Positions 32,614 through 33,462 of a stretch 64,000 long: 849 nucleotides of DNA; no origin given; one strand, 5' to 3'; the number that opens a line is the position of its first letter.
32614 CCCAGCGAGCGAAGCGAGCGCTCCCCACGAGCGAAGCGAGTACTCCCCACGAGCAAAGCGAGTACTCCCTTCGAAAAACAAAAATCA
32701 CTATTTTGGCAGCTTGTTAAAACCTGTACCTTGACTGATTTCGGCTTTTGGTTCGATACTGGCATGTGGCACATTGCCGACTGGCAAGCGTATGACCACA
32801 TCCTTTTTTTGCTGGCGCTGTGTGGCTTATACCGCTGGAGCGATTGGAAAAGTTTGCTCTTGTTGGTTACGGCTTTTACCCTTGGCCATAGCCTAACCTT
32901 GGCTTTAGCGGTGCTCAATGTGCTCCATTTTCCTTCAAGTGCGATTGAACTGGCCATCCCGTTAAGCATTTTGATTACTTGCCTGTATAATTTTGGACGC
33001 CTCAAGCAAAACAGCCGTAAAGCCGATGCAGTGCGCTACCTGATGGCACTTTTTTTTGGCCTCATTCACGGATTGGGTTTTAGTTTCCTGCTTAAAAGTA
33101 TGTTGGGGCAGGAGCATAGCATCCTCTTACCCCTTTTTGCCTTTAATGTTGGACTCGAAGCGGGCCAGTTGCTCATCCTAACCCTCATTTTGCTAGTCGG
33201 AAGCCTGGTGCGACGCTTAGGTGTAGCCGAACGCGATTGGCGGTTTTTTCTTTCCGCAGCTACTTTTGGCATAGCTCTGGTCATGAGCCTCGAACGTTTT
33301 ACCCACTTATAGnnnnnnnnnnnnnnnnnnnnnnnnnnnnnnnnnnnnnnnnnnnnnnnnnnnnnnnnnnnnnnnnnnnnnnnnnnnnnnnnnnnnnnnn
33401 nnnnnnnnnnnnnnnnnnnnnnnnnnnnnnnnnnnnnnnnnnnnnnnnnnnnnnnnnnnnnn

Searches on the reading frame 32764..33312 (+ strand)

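Call 92: search_protein_families(library=pfam, proteins=[window:32764-33312:+], max_evalue=0.001)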
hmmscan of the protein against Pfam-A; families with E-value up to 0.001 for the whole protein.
window:32764-33312:+ (182 aa): 1 family
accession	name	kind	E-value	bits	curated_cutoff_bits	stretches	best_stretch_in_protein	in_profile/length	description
PF13795.12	HupE_UreJ_2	-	9.1e-47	159.1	24.5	1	2-151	7-154/156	HupE / UreJ protein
